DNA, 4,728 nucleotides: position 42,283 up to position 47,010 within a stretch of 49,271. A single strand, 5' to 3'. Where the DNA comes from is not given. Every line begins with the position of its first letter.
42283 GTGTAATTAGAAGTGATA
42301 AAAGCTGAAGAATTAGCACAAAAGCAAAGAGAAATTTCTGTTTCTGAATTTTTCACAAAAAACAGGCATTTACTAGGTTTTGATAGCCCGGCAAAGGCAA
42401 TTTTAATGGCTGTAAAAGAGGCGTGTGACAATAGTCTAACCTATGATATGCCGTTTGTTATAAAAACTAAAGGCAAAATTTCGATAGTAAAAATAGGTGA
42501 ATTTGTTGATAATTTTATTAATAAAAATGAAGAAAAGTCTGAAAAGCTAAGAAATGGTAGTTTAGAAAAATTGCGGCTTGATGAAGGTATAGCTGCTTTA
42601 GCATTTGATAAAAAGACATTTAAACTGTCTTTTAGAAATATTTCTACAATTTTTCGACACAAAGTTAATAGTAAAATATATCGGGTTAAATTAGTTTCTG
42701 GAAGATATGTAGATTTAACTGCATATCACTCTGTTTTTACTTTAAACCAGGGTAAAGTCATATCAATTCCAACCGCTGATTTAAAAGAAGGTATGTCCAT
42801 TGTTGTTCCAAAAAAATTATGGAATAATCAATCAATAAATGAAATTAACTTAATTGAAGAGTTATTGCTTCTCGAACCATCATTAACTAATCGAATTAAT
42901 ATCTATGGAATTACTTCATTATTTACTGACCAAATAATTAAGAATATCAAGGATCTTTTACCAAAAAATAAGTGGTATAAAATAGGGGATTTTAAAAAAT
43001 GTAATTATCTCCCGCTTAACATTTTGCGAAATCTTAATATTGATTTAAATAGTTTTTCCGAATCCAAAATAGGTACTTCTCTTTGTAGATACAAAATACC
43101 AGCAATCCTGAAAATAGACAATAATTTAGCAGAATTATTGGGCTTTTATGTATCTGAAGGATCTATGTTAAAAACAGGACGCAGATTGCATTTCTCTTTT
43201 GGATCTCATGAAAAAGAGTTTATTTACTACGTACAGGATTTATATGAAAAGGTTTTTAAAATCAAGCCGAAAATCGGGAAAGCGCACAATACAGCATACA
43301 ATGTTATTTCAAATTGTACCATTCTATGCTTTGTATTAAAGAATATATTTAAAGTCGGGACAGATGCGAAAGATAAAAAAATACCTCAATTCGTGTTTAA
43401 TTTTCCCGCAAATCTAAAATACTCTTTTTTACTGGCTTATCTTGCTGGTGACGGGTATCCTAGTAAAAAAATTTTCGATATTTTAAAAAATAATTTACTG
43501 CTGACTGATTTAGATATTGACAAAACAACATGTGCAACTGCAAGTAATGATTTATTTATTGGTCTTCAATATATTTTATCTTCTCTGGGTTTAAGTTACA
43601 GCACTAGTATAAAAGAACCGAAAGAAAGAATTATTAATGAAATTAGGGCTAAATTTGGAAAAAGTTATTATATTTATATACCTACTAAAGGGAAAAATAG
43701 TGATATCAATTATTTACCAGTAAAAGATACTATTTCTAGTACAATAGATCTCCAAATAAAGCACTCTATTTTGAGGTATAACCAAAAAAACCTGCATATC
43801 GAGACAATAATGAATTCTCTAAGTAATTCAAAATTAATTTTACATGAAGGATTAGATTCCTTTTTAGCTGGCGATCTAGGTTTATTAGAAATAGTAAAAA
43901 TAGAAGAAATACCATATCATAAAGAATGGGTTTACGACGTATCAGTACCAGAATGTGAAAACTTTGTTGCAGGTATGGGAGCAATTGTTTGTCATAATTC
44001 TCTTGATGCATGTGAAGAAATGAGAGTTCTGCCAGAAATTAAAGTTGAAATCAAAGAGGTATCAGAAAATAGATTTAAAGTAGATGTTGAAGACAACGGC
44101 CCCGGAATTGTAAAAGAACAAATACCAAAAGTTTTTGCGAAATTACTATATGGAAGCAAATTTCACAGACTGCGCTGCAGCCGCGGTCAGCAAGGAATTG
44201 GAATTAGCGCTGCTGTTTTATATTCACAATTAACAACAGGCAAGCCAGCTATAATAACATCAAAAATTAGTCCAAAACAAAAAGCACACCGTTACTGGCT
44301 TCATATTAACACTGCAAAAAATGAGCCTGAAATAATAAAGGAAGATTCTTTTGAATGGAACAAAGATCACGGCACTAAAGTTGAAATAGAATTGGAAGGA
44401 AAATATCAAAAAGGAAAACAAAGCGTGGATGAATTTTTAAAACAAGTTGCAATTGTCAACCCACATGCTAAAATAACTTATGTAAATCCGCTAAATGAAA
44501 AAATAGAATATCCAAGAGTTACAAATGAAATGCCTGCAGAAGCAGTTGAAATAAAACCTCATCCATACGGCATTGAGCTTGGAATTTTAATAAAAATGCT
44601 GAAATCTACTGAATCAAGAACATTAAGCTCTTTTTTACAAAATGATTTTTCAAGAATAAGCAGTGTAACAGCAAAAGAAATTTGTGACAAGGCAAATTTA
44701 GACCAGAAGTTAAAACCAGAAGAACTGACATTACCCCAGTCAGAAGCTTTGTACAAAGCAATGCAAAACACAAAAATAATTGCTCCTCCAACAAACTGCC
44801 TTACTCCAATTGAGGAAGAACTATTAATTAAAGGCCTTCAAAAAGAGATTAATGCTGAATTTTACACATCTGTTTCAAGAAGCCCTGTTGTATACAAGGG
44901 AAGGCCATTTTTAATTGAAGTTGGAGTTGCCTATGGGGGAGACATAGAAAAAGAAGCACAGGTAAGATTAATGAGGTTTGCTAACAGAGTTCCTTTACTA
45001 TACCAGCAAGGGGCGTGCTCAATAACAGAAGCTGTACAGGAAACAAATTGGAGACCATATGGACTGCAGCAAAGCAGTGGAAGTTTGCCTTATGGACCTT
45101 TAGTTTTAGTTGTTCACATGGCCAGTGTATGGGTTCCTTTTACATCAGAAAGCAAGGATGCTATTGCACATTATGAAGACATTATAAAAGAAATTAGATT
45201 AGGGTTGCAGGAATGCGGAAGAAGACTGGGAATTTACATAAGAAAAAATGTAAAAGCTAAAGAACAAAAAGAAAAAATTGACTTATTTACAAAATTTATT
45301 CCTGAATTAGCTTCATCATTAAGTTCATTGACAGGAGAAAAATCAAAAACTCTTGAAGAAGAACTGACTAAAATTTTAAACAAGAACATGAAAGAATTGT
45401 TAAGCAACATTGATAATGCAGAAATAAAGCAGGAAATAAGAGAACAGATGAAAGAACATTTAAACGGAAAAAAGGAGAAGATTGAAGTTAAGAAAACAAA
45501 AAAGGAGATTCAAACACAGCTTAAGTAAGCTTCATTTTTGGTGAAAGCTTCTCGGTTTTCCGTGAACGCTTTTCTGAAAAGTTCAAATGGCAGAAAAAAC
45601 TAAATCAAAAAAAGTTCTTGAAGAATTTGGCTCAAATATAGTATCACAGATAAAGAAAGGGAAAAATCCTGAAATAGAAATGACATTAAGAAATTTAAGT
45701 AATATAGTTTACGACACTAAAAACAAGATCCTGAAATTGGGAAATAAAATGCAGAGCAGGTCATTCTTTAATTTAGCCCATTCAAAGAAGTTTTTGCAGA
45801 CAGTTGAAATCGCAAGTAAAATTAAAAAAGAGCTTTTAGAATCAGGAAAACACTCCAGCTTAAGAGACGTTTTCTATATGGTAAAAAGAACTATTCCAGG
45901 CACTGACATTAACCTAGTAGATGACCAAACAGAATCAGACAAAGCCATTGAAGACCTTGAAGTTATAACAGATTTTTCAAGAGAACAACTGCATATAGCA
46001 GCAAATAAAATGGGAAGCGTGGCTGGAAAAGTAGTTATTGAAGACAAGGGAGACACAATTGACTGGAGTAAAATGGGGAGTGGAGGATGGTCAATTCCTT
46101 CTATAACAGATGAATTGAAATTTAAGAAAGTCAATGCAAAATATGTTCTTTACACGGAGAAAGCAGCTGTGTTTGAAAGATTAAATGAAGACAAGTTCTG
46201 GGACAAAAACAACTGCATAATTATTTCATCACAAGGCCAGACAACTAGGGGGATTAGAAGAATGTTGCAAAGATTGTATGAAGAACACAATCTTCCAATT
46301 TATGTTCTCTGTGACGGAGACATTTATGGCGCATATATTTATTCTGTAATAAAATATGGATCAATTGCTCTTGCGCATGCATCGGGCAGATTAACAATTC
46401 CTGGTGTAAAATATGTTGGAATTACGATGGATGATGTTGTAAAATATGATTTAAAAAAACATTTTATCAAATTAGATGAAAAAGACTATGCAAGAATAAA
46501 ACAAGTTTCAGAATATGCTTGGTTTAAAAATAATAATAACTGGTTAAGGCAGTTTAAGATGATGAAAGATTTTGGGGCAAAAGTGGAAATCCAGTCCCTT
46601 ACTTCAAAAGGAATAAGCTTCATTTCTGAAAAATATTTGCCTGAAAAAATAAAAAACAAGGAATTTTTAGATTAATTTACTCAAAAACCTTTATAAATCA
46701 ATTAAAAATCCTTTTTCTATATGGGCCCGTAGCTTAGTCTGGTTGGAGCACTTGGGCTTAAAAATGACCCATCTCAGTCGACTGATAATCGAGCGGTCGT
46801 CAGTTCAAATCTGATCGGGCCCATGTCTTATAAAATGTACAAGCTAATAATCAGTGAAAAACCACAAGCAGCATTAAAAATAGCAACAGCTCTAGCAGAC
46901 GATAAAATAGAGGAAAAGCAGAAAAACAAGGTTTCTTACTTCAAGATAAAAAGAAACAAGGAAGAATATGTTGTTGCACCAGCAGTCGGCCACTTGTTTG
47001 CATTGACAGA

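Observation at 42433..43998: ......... intein splits the ATP-binding N-box of topoisomerase VI subunit B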

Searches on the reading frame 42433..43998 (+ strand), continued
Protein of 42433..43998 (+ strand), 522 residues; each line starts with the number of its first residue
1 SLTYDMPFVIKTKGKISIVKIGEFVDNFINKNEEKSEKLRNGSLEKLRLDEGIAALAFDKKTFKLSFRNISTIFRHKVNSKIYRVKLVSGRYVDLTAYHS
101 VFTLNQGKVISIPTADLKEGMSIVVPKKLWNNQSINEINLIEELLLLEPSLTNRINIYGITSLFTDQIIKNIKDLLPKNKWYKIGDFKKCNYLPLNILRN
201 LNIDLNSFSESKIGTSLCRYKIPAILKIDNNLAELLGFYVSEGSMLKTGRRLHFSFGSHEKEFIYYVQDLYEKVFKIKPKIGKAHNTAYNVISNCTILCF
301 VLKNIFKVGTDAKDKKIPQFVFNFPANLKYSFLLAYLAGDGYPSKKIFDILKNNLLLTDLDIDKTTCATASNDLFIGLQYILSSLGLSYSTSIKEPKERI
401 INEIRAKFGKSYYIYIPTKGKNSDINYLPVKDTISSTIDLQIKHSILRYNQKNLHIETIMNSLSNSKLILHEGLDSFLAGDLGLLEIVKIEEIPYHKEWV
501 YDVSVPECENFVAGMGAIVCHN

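Call 42: fold_search(model_id=the predicted structure, library=pdb)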
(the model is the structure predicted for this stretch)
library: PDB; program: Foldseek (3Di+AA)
matches with E <= 10: 500; with E <= 0.001: 81
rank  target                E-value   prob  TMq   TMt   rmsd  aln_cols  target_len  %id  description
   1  2cw7                  7.2e-38  1.00  0.74  0.72   6.8       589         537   20  Crystal structure of intein homing endonuclease II (released 2006-04-18)
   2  7qss                  1.6e-26  1.00  0.65  0.77   4.7       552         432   17  Crystal structure of homing endonuclease-associated TliVMA intein (C1A) (released 2022-03-30)
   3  7qsu                  4.1e-25  1.00  0.57  0.80   8.3       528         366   16  Crystal structure of homing endonuclease-associated TliVMA intein (C1A, d333-339) (released 2022-03-30)
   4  7qst                  1.5e-22  1.00  0.56  0.79   5.1       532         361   17  Crystal structure of homing endonuclease-associated PhoVMA intein (C1A) (released 2022-03-30)
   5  1dq3                  1.4e-21  1.00  0.54  0.61   8.2       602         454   12  CRYSTAL STRUCTURE OF AN ARCHAEAL INTEIN-ENCODED HOMING ENDONUCLEASE PI-PFUI (released 2000-07-05)
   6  5o9i_A                5.9e-12  1.00  0.22  0.66   1.7       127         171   35  Crystal structure of transcription factor IIB Mvu mini-intein (released 2017-11-01)
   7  5o9i_B                1.0e-11  1.00  0.23  0.65   1.6       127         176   35  Crystal structure of transcription factor IIB Mvu mini-intein (released 2017-11-01)
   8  5o9j_A                5.9e-11  1.00  0.20  0.52   3.9       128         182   34  Crystal structure of transcription factor IIB Mja mini-intein (released 2017-11-01)
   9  5o9j_B                1.2e-10  1.00  0.20  0.52   3.8       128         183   34  Crystal structure of transcription factor IIB Mja mini-intein (released 2017-11-01)
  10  1vde_A                1.9e-10  1.00  0.34  0.40  25.1       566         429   11  PI-SCEI, A HOMING ENDONUCLEASE WITH PROTEIN SPLICING ACTIVITY (released 1998-04-08)
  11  1vde_B                2.7e-10  1.00  0.39  0.46  25.0       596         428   13  PI-SCEI, A HOMING ENDONUCLEASE WITH PROTEIN SPLICING ACTIVITY (released 1998-04-08)
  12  1ef0_A                6.8e-10  1.00  0.34  0.41  25.6       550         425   12  CRYSTAL STRUCTURE OF PI-SCEI MINIPRECURSOR (released 2000-06-07)
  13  1um2_B                2.0e-09  1.00  0.34  0.41  25.7       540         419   13  Crystal Structure of the Vma1-Derived Endonuclease with the Ligated Extein Segment (released 2004-09-22)
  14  1lws_A                6.9e-09  1.00  0.38  0.45  25.1       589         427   13  Crystal structure of the intein homing endonuclease PI-SceI bound to its recognition sequence (released 2002-09-27)
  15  1jva_B                1.2e-08  1.00  0.37  0.44  24.8       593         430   13  CRYSTAL STRUCTURE OF THE VMA1-DERIVED ENDONUCLEASE BEARING THE N AND C EXTEIN PROPEPTIDES (released 2002-08-29)
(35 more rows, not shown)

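Call 46: find_homologous_proteins(query=L054:2941-4626:+, max_evalue=1e-10)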
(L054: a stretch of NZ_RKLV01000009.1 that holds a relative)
Query L054:2941-4626:+ (562 aa): 6 proteins with E <= 1e-10 among 8000 candidates.
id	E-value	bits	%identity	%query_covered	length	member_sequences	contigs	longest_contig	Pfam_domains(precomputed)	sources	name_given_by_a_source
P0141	7.3e-217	739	61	100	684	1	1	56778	PF02518.32,PF14528.12,PF13589.13,PF14890.12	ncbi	ncbi:MAG: ATP-binding protein, partial [Haloarculaceae archaeon]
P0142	1.5e-202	692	57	100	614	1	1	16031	PF14890.12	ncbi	ncbi:MAG: hypothetical protein ABEJ84_00145, partial [Halodesulfurarchaeum sp.]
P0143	1.2e-200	686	60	94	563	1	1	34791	PF14528.12,PF14890.12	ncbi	ncbi:MAG: hypothetical protein ABEH66_03815, partial [Halobacteriales archaeon]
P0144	4.8e-28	116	29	74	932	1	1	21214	PF02518.32,PF14528.12,PF13589.13,PF14890.12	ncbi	ncbi:MAG: ATP-binding protein, partial [Halobacteriota archaeon]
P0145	1.1e-22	98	27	63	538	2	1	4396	PF02518.32,PF13589.13,PF14890.12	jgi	jgi:DNA topoisomerase-6 subunit B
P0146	3.8e-15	74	37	16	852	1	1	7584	PF16661.12,PF23023.2,PF14528.12,PF07521.18,PF10996.15,PF00753.34,PF14890.12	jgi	jgi:putative mRNA 3-end processing factor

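Call 64: search_protein_representatives(protein=window:42433-43998:+)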
Query: 522 residues. Proteins with E-value up to 0.001 (for the whole library): 2210; up to 1e-10: 649; up to 1e-30: 77. The best 150 are listed.
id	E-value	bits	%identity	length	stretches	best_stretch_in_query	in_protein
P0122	4.3e-155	533.7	58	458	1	1-402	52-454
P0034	1.0e-122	426.9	45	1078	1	1-522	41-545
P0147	5.3e-103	361.9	38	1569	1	1-522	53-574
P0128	1.5e-89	317.4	61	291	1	1-244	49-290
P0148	1.9e-87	310.6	38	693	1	1-522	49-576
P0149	1.3e-81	291.3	38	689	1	1-522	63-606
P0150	4.2e-72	259.9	35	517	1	1-459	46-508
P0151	1.3e-67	245.1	53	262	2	223-428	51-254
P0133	1.1e-66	242.0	38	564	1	1-393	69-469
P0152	4.2e-64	233.6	29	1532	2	2-522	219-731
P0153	7.5e-59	216.2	35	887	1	75-522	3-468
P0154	8.4e-56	206.2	34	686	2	186-522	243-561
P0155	2.1e-55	204.9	35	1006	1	1-522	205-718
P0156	3.5e-52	194.2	29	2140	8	1-345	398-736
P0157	8.7e-52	192.9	33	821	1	6-522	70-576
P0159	1.8e-50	188.5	33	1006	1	2-522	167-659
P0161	4.3e-50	187.3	28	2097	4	1-522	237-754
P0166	7.2e-45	170.1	31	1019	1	2-522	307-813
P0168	1.9e-43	165.4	30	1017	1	1-522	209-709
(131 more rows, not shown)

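Call 66: search_protein_families(library=pfam, proteins=[P0148, P0149, P0152, P0155, P0157, P0159, P0161, P0166, P0168], max_evalue=0.00001)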
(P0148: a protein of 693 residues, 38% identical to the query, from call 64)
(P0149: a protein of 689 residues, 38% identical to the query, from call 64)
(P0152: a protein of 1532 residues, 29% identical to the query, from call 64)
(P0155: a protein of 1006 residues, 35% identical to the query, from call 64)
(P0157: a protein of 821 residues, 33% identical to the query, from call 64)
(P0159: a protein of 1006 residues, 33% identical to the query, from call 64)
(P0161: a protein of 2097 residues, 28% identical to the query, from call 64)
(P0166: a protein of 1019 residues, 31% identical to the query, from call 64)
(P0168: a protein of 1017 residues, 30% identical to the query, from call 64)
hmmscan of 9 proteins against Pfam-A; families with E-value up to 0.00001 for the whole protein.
P0148 (693 aa): 4 families
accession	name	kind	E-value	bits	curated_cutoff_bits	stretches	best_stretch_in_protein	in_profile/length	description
PF14890.11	Intein_splicing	-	4.2e-16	59.6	35.8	1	98-576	20-155/155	Intein splicing domain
PF14528.11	LAGLIDADG_3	-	5.7e-09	36.6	22.5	0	285-334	2-50/82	LAGLIDADG-like domain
PF02518.31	HATPase_c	-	3.3e-08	34.4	26.4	1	574-677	14-108/111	Histidine kinase-, DNA gyrase B-, and HSP90-like ATPase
PF13589.12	HATPase_c_3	-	1.8e-06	28.4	25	0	574-655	11-89/137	Histidine kinase-, DNA gyrase B-, and HSP90-like ATPase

P0149 (689 aa): 3 families
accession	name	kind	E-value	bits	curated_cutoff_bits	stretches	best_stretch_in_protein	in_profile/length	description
PF14890.11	Intein_splicing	-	1.6e-18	67.4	35.8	1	96-606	14-155/155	Intein splicing domain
PF02518.31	HATPase_c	-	1.9e-10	41.6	26.4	1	604-688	14-85/111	Histidine kinase-, DNA gyrase B-, and HSP90-like ATPase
PF14528.11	LAGLIDADG_3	-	4.5e-09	36.9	22.5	0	305-349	3-45/82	LAGLIDADG-like domain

P0152 (1532 aa): 3 families
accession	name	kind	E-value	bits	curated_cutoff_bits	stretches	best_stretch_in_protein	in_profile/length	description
PF14890.11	Intein_splicing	-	4.9e-44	150.3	35.8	2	888-1365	3-155/155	Intein splicing domain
PF00437.27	T2SSE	-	3e-23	82.5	24.9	1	745-877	103-222/370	Type II/IV secretion system protein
PF14528.11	LAGLIDADG_3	-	1.9e-22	79.8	22.5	2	1180-1252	3-82/82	LAGLIDADG-like domain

P0155 (1006 aa): 5 families
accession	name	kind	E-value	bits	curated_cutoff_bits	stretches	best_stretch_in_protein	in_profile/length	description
PF14890.11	Intein_splicing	-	6.7e-20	71.9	35.8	1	260-718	26-155/155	Intein splicing domain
PF07831.19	PYNP_C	-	1.6e-12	47.3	27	1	939-997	2-67/75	Pyrimidine nucleoside phosphorylase C-terminal domain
PF02885.22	Glycos_trans_3N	-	2.5e-09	37.2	26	1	93-154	2-63/63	Glycosyl transferase family, helical bundle domain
PF14528.11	LAGLIDADG_3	-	4.8e-07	30.4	22.5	0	427-489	6-72/82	LAGLIDADG-like domain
PF00591.27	Glycos_transf_3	-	5.9e-07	29.8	27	0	162-209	2-51/253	Glycosyl transferase family, a/b domain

P0157 (821 aa): 4 families
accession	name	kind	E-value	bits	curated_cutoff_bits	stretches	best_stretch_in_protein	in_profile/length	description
PF00382.24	TFIIB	-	1.1e-47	160.4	23.6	2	717-802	6-91/92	Transcription factor TFIIB repeat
PF14890.11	Intein_splicing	-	7.1e-19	68.6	35.8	1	74-576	2-155/155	Intein splicing domain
PF08271.17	Zn_Ribbon_TF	-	7.2e-13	48.3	29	1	7-48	2-43/43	TFIIB zinc-binding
PF14528.11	LAGLIDADG_3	-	1.1e-06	29.3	22.5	0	384-440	4-55/82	LAGLIDADG-like domain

P0159 (1006 aa): 5 families
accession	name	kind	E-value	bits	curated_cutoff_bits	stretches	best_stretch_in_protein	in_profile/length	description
PF14890.11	Intein_splicing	-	5.4e-19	69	35.8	1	177-659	5-155/155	Intein splicing domain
PF07831.19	PYNP_C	-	3.2e-13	49.6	27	1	918-976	5-70/75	Pyrimidine nucleoside phosphorylase C-terminal domain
PF02885.22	Glycos_trans_3N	-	8.2e-12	45.2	26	1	91-150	3-62/63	Glycosyl transferase family, helical bundle domain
PF00591.27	Glycos_transf_3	-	1.8e-11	44.6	27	1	666-877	14-253/253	Glycosyl transferase family, a/b domain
PF14528.11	LAGLIDADG_3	-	4.8e-08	33.6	22.5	0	469-524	2-61/82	LAGLIDADG-like domain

P0161 (2097 aa): 4 families
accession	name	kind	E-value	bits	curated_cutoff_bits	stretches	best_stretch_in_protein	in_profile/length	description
PF14890.11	Intein_splicing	-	6.3e-61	205.1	35.8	3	255-754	10-155/155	Intein splicing domain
PF14528.11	LAGLIDADG_3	-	2e-30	105.3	22.5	2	1105-1178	3-82/82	LAGLIDADG-like domain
PF00437.27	T2SSE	-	6.2e-25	88.1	24.9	2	1903-1966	193-257/370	Type II/IV secretion system protein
PF05204.19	Hom_end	-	5.6e-07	30.1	21.1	0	1093-1158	2-71/110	Homing endonuclease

P0166 (1019 aa): 3 families
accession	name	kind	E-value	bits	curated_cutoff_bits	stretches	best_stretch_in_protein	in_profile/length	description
PF14890.11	Intein_splicing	-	2.2e-28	99.5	35.8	1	340-813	10-155/155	Intein splicing domain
PF14528.11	LAGLIDADG_3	-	9.1e-14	51.9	22.5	0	534-589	3-62/82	LAGLIDADG-like domain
PF04104.19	DNA_primase_lrg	-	7e-07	29.3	22.4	1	875-980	83-191/266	Eukaryotic and archaeal DNA primase, large subunit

P0168 (1017 aa): 6 families
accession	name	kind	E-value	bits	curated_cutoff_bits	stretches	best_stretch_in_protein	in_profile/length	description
PF14890.11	Intein_splicing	-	3.1e-17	63.2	35.8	1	266-709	30-155/155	Intein splicing domain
PF00591.27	Glycos_transf_3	-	5.2e-14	52.9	27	0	708-896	45-253/253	Glycosyl transferase family, a/b domain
PF02885.22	Glycos_trans_3N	-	4.3e-13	49.2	26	1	97-158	2-63/63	Glycosyl transferase family, helical bundle domain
PF14528.11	LAGLIDADG_3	-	3.7e-10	40.4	22.5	0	534-586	6-59/82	LAGLIDADG-like domain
PF07831.19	PYNP_C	-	5.2e-10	39.3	27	1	933-995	1-70/75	Pyrimidine nucleoside phosphorylase C-terminal domain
PF01568.27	Molydop_binding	-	3e-06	27.7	26.8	1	18-67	27-74/110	Molydopterin dinucleotide binding domain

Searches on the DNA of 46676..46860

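Call 63: search_rna_families(source=window, start=46676, end=46860, threshold=gathering, show_alignments=1)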
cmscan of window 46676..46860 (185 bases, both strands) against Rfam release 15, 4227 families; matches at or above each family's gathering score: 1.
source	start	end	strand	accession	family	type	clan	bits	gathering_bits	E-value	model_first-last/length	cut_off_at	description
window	46723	46823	+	RF00005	tRNA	Gene; tRNA;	CL00001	42.8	29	2.8e-08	1-71/71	no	tRNA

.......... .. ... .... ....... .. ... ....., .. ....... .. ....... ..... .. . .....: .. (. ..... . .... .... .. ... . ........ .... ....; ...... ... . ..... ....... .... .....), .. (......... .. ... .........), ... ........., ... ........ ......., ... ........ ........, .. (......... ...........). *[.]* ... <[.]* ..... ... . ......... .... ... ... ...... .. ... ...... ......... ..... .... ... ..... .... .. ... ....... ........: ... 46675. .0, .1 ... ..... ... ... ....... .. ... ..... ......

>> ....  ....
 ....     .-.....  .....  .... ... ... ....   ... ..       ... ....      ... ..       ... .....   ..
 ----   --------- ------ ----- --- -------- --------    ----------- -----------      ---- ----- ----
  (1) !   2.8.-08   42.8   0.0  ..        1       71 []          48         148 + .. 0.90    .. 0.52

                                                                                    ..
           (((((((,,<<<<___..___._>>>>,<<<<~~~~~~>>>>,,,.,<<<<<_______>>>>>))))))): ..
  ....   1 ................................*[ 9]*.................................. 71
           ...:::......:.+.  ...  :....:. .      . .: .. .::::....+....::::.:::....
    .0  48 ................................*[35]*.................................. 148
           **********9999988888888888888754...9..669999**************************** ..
